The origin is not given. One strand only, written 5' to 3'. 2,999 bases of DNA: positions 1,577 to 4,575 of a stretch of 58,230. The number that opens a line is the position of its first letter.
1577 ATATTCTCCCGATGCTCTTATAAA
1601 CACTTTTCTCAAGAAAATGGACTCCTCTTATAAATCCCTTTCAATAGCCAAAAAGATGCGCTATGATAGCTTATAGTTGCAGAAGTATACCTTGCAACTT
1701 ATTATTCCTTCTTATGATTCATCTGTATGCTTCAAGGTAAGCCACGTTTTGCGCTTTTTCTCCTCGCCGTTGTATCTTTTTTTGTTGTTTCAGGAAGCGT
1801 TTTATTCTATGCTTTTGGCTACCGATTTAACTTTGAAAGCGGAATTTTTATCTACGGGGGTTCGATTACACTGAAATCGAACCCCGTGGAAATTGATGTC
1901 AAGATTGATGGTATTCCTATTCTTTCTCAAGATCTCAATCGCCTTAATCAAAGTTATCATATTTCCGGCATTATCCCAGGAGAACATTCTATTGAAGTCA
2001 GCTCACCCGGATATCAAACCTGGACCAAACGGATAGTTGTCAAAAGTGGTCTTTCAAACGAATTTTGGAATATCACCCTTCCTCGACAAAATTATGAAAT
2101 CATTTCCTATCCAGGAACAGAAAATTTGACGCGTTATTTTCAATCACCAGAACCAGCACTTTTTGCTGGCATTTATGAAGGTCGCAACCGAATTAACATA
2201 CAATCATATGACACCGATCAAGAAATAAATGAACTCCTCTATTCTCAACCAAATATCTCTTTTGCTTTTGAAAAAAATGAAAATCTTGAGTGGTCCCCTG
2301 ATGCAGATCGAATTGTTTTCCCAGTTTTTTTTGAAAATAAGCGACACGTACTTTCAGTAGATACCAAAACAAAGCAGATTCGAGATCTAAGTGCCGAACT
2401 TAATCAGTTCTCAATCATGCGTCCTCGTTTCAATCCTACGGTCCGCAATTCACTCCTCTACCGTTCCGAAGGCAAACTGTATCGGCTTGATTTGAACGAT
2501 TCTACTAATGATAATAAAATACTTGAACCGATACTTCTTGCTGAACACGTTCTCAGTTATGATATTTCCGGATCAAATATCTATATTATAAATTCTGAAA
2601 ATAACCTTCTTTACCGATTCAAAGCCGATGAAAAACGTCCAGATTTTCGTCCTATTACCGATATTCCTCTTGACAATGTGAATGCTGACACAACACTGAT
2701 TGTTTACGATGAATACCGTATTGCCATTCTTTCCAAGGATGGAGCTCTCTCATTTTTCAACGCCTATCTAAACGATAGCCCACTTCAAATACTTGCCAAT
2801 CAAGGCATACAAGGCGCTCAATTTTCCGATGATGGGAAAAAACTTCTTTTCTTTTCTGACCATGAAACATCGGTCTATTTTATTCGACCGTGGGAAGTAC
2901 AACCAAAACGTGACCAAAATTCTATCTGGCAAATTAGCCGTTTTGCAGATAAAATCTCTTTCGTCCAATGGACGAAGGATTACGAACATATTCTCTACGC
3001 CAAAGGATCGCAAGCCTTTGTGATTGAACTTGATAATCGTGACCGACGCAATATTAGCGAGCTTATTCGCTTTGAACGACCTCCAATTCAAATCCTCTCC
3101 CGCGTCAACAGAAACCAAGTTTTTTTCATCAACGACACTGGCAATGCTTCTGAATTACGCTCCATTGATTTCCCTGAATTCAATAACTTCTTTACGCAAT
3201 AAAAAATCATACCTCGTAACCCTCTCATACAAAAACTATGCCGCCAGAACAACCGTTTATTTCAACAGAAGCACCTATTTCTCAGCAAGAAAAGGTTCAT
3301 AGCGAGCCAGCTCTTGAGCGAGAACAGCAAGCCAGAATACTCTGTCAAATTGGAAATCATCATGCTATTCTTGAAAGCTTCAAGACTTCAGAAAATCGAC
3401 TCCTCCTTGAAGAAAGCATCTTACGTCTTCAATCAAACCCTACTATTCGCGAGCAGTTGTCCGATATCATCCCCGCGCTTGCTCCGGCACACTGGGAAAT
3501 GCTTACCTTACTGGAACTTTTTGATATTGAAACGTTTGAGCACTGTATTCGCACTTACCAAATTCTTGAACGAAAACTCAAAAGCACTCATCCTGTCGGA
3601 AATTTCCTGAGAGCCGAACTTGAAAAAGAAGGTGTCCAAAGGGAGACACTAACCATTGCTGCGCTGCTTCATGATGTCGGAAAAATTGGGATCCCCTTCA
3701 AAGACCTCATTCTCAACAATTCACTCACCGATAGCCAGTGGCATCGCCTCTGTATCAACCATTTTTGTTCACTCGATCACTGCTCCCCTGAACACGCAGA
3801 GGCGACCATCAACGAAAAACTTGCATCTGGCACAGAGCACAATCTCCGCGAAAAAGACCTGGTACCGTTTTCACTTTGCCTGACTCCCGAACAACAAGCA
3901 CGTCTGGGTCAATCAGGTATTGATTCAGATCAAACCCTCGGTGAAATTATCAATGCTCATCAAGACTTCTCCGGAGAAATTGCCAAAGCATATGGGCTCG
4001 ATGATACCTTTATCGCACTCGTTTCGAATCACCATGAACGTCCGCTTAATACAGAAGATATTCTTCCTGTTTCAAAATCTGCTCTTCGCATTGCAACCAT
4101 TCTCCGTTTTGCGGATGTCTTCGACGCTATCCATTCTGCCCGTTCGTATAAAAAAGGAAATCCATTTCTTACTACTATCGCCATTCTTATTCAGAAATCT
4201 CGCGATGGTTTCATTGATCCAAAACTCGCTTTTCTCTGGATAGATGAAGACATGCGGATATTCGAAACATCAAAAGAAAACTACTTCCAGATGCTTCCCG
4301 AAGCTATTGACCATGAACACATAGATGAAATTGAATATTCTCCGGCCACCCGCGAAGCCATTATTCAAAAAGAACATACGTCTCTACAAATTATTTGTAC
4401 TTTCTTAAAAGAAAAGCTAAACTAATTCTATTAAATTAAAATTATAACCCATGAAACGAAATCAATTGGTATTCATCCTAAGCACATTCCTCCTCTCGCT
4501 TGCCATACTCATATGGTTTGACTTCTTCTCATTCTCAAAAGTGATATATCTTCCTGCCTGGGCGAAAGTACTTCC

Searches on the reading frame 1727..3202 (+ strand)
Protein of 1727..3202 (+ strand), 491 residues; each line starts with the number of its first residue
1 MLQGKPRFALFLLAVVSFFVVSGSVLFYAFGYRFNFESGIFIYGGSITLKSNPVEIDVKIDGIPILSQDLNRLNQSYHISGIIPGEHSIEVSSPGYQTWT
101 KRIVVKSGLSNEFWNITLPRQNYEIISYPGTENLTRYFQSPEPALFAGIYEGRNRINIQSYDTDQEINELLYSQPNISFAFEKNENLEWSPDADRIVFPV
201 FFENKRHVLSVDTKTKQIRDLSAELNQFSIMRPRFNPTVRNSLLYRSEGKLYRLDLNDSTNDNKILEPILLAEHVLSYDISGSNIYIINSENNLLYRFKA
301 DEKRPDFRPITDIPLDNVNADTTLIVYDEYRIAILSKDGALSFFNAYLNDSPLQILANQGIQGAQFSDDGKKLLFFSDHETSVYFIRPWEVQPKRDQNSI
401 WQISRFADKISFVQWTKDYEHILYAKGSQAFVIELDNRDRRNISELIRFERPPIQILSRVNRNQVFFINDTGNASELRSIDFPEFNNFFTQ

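Call 35: search_protein_families(library=pfam, proteins=[window:1727-3202:+], max_evalue=0.001)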
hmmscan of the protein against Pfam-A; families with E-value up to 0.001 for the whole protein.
window:1727-3202:+ (491 aa): 2 families
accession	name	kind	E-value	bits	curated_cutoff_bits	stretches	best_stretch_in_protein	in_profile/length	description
PF08308.17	PEGA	-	7.3e-05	23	20.8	1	47-108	4-58/71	PEGA domain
PF13620.12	CarboxypepD_reg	-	0.00029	21.6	32.3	1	76-118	39-81/82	Carboxypeptidase regulatory-like domain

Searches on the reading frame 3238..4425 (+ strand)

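Call 35: search_protein_families(library=pfam, proteins=[window:3238-4425:+], max_evalue=0.001)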
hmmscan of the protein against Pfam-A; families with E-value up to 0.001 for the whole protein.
window:3238-4425:+ (395 aa): 2 families
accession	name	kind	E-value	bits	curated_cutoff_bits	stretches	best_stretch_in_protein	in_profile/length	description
PF01966.28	HD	-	1.6e-10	41.8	22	1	99-153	1-42/116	HD domain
PF13487.12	HD_5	-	8.4e-06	26.1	27.2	0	124-157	28-61/170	HD domain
